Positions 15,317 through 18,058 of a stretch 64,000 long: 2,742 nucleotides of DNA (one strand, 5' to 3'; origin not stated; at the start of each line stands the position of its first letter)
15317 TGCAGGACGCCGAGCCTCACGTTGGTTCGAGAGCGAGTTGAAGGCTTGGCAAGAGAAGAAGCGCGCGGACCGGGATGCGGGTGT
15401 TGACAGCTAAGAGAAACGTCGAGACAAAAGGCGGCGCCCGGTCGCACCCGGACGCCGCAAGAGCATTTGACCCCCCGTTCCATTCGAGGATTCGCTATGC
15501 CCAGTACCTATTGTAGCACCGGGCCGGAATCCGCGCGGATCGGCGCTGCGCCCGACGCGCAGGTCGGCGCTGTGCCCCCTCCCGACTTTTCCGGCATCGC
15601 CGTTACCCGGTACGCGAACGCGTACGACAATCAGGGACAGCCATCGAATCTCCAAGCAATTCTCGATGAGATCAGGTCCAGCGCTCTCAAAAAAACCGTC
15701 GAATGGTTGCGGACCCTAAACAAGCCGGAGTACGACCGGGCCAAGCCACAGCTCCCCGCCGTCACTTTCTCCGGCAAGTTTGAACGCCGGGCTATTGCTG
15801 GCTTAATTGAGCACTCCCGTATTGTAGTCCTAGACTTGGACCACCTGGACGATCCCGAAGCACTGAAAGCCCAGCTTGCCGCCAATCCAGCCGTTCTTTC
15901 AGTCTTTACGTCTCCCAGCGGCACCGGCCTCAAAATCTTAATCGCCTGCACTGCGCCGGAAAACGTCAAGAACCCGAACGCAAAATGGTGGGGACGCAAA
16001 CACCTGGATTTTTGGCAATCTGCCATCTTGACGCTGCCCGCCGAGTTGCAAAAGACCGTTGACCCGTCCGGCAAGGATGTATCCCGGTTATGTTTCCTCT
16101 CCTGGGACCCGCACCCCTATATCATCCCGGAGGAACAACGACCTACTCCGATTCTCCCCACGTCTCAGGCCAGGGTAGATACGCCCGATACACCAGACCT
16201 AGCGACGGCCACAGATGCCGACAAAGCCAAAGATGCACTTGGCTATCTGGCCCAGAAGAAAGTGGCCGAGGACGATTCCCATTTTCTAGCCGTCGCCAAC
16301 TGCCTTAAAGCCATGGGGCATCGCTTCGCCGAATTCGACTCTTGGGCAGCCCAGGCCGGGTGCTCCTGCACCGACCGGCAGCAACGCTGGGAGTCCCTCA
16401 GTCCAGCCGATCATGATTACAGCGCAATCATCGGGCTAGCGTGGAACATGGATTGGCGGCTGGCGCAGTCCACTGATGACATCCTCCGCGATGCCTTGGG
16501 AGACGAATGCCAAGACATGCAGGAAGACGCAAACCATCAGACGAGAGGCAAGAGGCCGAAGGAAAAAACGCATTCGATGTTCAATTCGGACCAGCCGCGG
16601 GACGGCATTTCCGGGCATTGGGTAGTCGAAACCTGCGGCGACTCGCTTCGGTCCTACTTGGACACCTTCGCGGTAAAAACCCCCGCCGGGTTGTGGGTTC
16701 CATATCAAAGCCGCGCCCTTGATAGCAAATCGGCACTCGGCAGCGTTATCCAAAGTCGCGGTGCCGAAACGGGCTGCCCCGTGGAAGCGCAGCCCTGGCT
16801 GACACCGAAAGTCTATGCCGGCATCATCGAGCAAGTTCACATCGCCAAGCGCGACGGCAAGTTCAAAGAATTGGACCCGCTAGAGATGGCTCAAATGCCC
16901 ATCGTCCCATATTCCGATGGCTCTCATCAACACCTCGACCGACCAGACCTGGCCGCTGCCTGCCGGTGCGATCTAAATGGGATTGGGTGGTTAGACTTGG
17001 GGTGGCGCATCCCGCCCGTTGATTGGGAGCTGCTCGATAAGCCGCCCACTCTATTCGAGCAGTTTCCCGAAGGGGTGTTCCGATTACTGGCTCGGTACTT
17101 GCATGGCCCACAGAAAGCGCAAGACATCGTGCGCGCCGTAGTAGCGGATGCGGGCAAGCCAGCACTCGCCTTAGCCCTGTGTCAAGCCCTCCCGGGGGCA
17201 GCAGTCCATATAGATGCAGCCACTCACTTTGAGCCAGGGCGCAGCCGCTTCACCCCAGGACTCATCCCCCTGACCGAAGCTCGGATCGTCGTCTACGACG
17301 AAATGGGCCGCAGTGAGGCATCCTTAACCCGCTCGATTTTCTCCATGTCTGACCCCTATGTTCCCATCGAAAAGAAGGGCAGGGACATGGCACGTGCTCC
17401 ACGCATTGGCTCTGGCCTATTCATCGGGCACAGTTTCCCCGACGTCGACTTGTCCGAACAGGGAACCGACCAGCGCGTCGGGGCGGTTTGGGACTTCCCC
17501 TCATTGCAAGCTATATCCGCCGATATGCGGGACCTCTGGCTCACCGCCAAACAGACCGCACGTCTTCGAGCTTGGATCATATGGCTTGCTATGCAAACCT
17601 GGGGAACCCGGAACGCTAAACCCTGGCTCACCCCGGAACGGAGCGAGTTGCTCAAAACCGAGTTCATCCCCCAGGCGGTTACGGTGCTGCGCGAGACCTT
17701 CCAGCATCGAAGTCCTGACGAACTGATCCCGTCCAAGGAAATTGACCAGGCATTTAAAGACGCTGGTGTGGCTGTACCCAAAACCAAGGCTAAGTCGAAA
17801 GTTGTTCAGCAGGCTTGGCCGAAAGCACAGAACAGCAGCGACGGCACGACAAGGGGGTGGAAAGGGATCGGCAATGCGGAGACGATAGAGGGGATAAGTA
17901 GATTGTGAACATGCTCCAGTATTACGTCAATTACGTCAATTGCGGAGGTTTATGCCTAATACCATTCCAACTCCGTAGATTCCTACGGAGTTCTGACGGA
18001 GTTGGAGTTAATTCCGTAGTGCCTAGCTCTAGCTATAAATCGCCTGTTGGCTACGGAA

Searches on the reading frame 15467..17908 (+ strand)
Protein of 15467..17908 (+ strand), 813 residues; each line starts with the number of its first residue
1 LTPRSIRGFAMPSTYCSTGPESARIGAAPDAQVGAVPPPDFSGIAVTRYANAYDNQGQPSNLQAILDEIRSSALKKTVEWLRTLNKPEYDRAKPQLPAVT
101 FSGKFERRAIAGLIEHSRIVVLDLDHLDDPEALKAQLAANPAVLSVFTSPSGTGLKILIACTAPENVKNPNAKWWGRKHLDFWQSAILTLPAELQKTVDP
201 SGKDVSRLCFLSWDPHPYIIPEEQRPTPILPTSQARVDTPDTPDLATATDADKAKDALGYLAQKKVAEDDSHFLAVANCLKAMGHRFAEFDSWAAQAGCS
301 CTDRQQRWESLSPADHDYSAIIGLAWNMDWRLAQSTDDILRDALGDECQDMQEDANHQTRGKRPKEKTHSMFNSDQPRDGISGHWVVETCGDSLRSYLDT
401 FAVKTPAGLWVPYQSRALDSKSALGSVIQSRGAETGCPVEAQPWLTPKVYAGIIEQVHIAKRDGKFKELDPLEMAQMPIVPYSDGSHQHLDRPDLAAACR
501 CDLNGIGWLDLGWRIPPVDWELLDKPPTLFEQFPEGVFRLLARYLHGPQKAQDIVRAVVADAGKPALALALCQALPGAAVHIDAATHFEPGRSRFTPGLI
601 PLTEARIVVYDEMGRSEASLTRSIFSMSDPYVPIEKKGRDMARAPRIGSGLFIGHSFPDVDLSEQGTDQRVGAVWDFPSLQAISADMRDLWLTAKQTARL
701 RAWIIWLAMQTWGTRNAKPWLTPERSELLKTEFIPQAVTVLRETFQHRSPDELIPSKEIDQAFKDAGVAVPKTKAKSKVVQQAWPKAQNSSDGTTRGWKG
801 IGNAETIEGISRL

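Call 25: search_protein_families(library=ncbifam, proteins=[window:15467-17908:+], max_evalue=0.001)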
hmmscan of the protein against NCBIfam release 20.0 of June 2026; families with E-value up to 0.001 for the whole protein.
window:15467-17908:+ (813 aa): 1 family
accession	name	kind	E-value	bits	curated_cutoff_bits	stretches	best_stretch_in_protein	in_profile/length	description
NF040562.1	PrimPol_Db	equivalog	1.8e-16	60.3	200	1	74-224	36-184/335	CRISPR-associated primase-polymerase type B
